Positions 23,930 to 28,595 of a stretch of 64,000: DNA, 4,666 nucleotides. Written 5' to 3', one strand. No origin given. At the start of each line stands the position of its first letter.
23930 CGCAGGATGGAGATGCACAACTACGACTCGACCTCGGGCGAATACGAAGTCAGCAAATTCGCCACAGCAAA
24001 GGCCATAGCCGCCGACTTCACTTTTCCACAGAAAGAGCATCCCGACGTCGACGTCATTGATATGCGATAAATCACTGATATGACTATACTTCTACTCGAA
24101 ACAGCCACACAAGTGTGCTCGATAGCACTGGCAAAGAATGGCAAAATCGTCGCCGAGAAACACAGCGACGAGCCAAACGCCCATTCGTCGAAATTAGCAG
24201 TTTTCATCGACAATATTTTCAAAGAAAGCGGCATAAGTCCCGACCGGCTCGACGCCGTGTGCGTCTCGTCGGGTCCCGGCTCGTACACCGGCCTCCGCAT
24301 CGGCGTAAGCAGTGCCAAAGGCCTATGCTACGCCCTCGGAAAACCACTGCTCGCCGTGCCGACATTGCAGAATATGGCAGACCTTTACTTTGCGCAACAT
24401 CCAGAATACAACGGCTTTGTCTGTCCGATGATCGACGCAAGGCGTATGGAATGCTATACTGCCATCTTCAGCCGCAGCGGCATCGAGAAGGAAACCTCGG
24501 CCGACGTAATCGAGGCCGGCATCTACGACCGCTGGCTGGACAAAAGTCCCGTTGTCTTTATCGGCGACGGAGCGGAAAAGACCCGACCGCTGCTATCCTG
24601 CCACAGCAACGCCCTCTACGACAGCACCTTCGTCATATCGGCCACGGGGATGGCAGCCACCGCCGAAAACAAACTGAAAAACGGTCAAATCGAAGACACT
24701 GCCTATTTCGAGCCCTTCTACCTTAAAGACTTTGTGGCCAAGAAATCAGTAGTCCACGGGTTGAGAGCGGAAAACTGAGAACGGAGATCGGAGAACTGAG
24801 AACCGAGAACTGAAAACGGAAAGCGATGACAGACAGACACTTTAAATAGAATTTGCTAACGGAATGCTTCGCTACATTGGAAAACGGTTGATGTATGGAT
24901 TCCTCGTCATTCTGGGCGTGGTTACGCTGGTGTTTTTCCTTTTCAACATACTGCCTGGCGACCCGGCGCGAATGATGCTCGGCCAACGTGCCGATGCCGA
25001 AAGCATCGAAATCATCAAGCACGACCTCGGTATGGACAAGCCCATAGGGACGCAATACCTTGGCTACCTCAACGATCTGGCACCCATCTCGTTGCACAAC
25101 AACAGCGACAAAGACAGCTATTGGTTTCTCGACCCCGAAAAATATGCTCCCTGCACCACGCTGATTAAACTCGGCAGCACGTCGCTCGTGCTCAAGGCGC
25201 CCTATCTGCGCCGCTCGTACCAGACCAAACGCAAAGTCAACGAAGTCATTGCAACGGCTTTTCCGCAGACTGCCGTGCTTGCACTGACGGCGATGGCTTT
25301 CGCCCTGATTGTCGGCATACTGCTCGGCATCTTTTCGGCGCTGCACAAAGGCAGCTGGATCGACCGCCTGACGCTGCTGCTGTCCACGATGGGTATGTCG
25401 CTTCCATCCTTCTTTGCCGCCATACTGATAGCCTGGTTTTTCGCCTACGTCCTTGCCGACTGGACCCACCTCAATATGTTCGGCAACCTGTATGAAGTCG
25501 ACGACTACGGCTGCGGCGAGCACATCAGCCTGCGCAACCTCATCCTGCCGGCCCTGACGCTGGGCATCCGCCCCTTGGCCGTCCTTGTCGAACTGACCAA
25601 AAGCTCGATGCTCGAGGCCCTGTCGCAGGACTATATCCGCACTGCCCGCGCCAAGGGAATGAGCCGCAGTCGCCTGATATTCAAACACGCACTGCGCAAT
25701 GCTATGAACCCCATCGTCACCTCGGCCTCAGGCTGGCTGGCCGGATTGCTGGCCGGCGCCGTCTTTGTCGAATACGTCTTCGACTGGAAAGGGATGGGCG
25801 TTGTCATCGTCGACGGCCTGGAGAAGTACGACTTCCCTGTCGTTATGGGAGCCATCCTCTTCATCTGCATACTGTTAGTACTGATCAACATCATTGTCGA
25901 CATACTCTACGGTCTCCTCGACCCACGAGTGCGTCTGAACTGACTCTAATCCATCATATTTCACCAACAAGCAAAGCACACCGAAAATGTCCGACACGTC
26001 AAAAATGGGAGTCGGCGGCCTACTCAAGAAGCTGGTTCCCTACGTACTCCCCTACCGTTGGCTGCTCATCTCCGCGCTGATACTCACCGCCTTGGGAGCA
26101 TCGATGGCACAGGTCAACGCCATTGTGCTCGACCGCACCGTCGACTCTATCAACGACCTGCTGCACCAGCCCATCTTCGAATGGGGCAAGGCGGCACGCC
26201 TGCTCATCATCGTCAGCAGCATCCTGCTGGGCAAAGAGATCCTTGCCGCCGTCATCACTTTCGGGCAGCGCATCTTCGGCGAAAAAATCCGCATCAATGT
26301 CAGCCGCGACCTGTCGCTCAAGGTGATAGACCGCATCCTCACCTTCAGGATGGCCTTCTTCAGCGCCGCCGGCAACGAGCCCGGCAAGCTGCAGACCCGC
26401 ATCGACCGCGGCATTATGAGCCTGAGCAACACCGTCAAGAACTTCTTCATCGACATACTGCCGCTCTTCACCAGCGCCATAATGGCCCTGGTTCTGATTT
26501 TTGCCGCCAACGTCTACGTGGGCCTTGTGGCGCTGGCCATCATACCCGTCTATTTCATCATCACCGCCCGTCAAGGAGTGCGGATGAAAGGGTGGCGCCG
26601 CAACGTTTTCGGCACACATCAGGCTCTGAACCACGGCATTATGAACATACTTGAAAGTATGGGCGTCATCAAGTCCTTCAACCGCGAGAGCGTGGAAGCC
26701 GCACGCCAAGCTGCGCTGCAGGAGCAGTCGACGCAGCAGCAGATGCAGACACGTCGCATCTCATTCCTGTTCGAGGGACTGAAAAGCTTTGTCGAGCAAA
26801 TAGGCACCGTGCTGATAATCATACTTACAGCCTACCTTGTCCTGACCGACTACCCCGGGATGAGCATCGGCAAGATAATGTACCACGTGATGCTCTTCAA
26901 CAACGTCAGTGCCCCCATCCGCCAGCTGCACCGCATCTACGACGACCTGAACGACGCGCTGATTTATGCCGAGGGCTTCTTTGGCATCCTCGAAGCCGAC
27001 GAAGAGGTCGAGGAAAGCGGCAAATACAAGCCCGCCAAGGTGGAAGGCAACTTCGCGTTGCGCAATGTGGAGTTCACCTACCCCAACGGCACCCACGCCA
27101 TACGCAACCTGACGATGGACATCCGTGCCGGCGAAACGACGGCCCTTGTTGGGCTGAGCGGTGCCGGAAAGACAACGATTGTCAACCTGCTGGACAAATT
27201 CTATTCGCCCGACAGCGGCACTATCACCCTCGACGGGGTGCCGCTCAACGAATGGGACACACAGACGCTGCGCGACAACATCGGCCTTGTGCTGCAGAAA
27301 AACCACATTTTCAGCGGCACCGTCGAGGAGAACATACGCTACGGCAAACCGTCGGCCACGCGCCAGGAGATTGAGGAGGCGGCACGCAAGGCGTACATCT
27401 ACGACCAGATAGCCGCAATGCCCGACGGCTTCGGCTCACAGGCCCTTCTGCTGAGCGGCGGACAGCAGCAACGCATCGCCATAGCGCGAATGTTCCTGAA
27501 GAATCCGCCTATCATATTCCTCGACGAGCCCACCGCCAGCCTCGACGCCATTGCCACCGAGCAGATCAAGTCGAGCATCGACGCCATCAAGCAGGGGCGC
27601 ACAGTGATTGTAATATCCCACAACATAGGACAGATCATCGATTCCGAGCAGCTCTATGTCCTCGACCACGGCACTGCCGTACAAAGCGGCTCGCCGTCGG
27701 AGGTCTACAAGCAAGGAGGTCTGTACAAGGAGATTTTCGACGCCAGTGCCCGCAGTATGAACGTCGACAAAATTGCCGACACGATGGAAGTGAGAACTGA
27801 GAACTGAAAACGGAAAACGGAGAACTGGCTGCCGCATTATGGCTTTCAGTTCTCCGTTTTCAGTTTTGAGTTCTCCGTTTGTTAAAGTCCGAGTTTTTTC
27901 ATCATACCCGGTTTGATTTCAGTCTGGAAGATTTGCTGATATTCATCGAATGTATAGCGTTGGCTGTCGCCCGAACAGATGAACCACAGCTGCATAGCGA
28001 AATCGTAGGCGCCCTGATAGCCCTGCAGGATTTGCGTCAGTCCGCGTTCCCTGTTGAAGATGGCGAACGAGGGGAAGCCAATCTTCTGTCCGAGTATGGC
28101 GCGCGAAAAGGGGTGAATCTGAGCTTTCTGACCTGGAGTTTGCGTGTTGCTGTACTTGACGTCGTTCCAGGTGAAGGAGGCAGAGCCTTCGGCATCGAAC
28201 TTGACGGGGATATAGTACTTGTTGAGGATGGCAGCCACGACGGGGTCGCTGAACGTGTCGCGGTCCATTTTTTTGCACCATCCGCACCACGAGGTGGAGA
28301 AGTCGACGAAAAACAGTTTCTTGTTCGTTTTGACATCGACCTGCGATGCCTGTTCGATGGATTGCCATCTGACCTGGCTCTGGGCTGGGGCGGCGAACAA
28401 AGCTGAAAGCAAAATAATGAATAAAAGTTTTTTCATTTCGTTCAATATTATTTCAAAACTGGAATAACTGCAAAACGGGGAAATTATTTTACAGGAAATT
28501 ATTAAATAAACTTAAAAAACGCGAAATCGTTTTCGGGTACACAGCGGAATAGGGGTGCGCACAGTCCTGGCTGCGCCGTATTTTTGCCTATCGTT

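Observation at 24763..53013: Family overview: degenerate 7-nt (and 8-nt) tandem-repeat arrays that start at stop codons and build intergenic hairpins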

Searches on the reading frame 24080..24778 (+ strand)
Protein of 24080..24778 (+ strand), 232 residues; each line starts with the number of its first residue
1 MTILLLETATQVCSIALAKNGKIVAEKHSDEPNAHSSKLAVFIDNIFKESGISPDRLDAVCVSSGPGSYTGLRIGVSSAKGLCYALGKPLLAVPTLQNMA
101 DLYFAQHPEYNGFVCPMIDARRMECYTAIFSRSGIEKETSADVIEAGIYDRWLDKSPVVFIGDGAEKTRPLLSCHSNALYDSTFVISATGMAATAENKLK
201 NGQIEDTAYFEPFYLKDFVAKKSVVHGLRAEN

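Call 83: search_protein_families(library=pfam, proteins=[window:24080-24778:+], max_evalue=0.001)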
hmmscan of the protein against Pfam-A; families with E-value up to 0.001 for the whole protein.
window:24080-24778:+ (232 aa): 1 family
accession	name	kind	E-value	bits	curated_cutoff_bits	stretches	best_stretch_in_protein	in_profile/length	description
PF00814.31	TsaD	-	4.2e-27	95.9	24.8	1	33-144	27-137/264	tRNA N6-adenosine threonylcarbamoyltransferase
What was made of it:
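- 24763..24820 (+): Single-orientation heptad array, about 8 units of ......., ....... and GAAAACG. The tsaB stop codon TGA at 24776-24778 lies inside it. It has no inverted partner. TsaD-family Pfam hit for the gene (call 83).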

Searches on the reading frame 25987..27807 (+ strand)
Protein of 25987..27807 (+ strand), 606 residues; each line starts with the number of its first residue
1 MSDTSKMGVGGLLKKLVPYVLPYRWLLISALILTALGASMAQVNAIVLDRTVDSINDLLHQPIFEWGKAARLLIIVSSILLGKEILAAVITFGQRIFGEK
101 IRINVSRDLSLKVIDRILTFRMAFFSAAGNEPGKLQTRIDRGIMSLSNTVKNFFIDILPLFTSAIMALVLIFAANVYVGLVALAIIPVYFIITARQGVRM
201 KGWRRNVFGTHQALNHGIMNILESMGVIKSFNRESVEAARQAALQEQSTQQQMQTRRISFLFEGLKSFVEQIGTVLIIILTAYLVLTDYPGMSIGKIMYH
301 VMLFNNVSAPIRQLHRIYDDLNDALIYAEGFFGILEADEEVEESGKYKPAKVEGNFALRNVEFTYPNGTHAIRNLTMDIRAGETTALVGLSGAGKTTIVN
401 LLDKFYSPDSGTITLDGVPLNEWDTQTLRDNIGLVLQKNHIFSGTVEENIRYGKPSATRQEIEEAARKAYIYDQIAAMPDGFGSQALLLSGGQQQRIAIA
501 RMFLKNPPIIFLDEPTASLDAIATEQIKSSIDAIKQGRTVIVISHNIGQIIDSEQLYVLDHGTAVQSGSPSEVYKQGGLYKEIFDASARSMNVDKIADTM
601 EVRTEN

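Call 83: search_protein_families(library=pfam, proteins=[window:25987-27807:+], max_evalue=0.001)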
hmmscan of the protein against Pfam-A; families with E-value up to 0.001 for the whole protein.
window:25987-27807:+ (606 aa): 5 families
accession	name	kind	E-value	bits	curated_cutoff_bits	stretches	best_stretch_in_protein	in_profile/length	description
PF00005.33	ABC_tran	-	1.9e-33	116.4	25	1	373-517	2-137/137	ABC transporter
PF00664.28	ABC_membrane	-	8e-23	81.9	28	1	28-308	2-271/274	ABC transporter transmembrane region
PF02463.25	SMC_N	-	3.7e-07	30.2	40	1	452-559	113-211/220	RecF/RecN/SMC N terminal domain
PF13304.12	AAA_21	-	7.9e-05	23.3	27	0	490-546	239-299/304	AAA domain, putative AbiEii toxin, Type IV TA system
PF03193.22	RsgA_GTPase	-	0.00093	19.5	30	0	369-404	94-128/174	RsgA GTPase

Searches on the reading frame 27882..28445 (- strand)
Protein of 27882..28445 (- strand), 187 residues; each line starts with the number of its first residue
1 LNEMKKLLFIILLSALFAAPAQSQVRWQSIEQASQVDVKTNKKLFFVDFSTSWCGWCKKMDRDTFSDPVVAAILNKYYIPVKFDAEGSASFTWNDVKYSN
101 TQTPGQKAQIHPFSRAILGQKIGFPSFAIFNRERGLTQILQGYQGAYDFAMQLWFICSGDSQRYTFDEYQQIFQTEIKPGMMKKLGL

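Call 83: search_protein_families(library=pfam, proteins=[window:27882-28445:-], max_evalue=0.001)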
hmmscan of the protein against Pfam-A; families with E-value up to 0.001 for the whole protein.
window:27882-28445:- (187 aa): 4 families
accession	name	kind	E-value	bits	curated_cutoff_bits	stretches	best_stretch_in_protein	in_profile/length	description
PF03190.21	Thioredox_DsbH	-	4.1e-14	53.3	27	1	18-87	13-82/163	Protein of unknown function, DUF255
PF13899.12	Thioredoxin_7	-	7e-10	39.3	27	1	27-87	2-62/83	Thioredoxin-like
PF13098.12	Thioredoxin_2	-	2e-09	38.2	27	1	39-150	2-101/104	Thioredoxin-like domain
PF00085.26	Thioredoxin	-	3.4e-05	24.2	23.5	1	35-61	11-37/103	Thioredoxin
